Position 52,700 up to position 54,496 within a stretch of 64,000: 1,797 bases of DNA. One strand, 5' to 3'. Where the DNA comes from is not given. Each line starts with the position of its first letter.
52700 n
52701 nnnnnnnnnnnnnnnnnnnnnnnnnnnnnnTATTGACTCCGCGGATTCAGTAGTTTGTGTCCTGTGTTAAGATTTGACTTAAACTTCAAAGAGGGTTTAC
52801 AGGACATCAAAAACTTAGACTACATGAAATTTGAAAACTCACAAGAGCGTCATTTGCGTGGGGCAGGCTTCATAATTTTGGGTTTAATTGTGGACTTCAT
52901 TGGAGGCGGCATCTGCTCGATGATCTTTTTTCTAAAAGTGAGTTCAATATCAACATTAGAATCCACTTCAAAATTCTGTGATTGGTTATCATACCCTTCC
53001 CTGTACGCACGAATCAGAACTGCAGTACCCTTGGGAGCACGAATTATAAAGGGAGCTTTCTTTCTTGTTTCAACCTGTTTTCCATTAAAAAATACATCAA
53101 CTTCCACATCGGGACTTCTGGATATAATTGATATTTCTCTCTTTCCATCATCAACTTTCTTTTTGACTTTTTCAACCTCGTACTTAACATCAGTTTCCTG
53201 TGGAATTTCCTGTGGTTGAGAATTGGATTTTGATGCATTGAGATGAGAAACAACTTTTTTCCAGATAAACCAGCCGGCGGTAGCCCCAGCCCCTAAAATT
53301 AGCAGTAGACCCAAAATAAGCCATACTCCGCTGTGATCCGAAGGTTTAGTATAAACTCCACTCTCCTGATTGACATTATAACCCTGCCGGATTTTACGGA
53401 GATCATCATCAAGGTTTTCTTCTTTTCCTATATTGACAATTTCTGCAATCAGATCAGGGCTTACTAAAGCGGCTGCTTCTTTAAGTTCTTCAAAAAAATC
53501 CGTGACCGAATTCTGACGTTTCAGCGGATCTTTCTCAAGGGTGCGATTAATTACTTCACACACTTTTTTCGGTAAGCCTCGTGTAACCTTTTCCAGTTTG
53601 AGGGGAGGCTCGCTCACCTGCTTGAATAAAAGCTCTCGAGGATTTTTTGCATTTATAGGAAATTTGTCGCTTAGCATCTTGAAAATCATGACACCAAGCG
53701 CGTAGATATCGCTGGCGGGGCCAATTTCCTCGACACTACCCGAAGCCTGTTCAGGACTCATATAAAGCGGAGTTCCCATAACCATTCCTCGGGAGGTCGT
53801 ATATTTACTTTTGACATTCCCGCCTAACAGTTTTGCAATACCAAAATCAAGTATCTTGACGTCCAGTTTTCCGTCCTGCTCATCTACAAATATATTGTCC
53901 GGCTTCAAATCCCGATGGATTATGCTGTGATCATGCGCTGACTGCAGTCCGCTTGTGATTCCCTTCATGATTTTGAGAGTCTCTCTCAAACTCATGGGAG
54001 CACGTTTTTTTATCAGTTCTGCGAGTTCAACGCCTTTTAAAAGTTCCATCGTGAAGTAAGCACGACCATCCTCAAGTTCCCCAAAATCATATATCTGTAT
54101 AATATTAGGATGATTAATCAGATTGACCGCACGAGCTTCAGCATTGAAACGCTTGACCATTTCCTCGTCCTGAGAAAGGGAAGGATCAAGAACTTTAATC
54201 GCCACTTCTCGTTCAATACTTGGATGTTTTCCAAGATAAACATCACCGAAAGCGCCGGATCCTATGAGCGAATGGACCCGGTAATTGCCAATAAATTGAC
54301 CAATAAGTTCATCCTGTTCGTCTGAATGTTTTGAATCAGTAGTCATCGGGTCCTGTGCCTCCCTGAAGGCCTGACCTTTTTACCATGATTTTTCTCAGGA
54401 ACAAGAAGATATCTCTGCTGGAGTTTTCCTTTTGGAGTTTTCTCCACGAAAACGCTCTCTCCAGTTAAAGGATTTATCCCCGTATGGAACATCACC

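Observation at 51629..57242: YgiQ-type radical SAM protein translationally coupled to a transmembrane Ser/Thr kinase within a methyltransferase, acetyltransferase and Cys-rich protein cluster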

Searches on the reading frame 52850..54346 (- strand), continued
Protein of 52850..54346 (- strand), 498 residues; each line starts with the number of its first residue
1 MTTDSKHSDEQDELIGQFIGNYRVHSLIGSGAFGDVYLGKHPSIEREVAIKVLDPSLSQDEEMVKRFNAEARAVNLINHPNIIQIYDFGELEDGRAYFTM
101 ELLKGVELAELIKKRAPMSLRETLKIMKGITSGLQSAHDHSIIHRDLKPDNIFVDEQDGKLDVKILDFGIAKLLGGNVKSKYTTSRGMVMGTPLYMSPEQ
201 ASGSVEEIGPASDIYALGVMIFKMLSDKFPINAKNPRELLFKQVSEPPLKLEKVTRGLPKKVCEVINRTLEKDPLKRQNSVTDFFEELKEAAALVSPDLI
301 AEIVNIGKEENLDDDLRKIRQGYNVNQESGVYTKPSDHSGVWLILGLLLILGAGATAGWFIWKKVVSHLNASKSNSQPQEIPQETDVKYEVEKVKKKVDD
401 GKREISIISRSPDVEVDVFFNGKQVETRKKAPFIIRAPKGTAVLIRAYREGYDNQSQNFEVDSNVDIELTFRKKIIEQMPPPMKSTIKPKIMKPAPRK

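Call 44: search_protein_families(library=padloc, proteins=[window:52850-54346:-], max_evalue=0.001)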
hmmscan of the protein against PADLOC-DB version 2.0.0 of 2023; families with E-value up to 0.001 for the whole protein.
window:52850-54346:- (498 aa): 34 families (the best 25 are shown)
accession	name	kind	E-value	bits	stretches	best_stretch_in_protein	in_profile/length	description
PDLC04042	PD-T4-6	-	1.5e-80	269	1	19-294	8-275/292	-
PDLC04053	PD-T4-6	-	1.6e-77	259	1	16-298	5-278/311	-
PDLC04061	PD-T4-6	-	3.6e-76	255.7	1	19-293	15-285/510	-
PDLC04060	PD-T4-6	-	1.6e-71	239.7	1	15-290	2-268/486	-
PDLC04138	mad6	-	9.6e-71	237.5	1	15-296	46-318/659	mads_6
PDLC04047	PD-T4-6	-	3.8e-70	234.6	1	17-292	7-273/327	-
PDLC04041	PD-T4-6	-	7e-70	234.5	1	15-296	23-298/443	-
PDLC04039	PD-T4-6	-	6.2e-69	231.2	1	12-314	6-298/458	-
PDLC04043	PD-T4-6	-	4.6e-68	228.3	1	15-292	10-278/452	-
PDLC04057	PD-T4-6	-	3.6e-67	225.3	1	15-316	2-294/443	-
PDLC04054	PD-T4-6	-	8.1e-67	224.1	1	17-299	7-281/347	-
PDLC04048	PD-T4-6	-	4.3e-60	202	1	18-291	8-272/354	-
PDLC01088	C3a189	-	1.1e-54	184.3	1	27-354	4-279/840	kinase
PDLC04050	PD-T4-6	-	4.7e-54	182.1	1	16-295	59-330/480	-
PDLC04052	PD-T4-6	-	1.9e-53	180.4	1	18-294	7-279/496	-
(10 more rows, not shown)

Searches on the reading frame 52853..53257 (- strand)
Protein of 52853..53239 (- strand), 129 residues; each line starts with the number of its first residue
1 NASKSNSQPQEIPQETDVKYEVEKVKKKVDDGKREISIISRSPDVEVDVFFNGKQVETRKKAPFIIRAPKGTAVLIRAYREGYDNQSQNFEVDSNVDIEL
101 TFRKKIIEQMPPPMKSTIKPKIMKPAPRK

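Call 43: search_protein_families(library=pfam, proteins=[window:52853-53239:-], max_evalue=10)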
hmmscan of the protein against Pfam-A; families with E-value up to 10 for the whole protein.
seq(129 aa): 0 families

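Call 60: predict_structure(alignment_id=A3)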
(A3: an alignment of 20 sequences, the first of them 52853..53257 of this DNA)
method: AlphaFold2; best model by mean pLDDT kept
length: 135 residues; sequences in the alignment: 20
mean_pLDDT: 79.4   pTM: 0.54
mean pLDDT of the five models: 79.4, 76.2, 75.9, 75.9, 74.4
residues with pLDDT >= 90: 65; 70-90: 28; 50-70: 32; < 50: 10
segments of 3 or more residues with pLDDT < 50: 10-13
pLDDT, mean of each block of 10 residues (from residue 1): 50 51 57 72 93 97 95 96 94 95 92 73 73 72
secondary structure, 60 per line:
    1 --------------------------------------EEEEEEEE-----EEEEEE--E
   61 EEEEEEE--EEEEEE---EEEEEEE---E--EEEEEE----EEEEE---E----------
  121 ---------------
elements in order: E39-46 E52-57 E60-67 E70-75 E79-85 E92-97 E102-106

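Call 64: fold_search(model_id=the predicted structure, library=pdb)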
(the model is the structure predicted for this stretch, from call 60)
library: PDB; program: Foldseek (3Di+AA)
matches with E <= 10: 765; with E <= 0.001: 0
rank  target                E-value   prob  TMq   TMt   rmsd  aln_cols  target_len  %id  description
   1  5k39_B                8.9e-03  1.00  0.34  0.31   4.5        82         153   13  THE TYPE II COHESIN DOCKERIN COMPLEX FROM CLOSTRIDIUM THERMOCELLUM (released 2017-03-29)
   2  9h68_C                1.1e-02  0.97  0.31  0.12  14.9       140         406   14  Crystal Structure of the spore gernation lytic transglycosylase SleC from Clostridioides difficile in its zymogenic fo (released 2025-02-12)
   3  8fia_A                1.5e-02  0.95  0.29  0.03   5.2        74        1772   20  The structure of fly Teneurin self assembly (released 2023-05-03)
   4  6hif_Y                1.6e-02  0.99  0.33  0.47   4.1        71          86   14  Kuenenia stuttgartiensis hydrazine dehydrogenase complex (released 2019-04-17)
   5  2nsm                  1.9e-02  0.98  0.33  0.14   4.2        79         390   10  Crystal structure of the human carboxypeptidase N (Kininase I) catalytic domain (released 2007-04-24)
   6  2b59_B                2.1e-02  0.98  0.32  0.29   4.2        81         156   11  The type II cohesin dockerin complex (released 2005-10-11)
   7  3bws_A                2.3e-02  0.90  0.29  0.12   5.7        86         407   10  Crystal structure of the leptospiral antigen Lp49 (released 2008-10-07)
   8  9hfj                  2.8e-02  0.97  0.33  0.45   4.3        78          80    9  Crystal structure of the NTE domain of SusCdex (BT3090) dextran transporter (released 2025-11-26)
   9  6fb3_A                2.9e-02  0.95  0.31  0.03   4.9        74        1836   18  Teneurin 2 Partial Extracellular Domain (released 2018-03-28)
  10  6fwv_B                3.3e-02  0.99  0.36  0.11   4.9        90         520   19  The Bacillus anthracis TIE protein (released 2018-08-08)
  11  4fl4_C                3.7e-02  0.54  0.23  0.12   7.6        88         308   11  Scaffoldin conformation and dynamics revealed by a ternary complex from the Clostridium thermocellum cellulosome (released 2012-06-27)
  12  6e57_A                4.0e-02  0.99  0.34  0.13   4.7        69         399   19  Bacteroides ovatus mixed-linkage glucan utilization locus (MLGUL) SGBP-B in complex with mixed-linkage heptasaccharide (released 2019-05-29)
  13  9k1u_B                4.0e-02  0.96  0.33  0.50   4.8        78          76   10  crystal structure of Rtks and Ppka complex (released 2025-10-22)
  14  9k1u_D                4.0e-02  0.95  0.32  0.48   5.1        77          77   13  crystal structure of Rtks and Ppka complex (released 2025-10-22)
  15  7bam_A                4.8e-02  0.99  0.40  0.04   5.4        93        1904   19  human Teneurin4 WT C2 (released 2021-12-01)
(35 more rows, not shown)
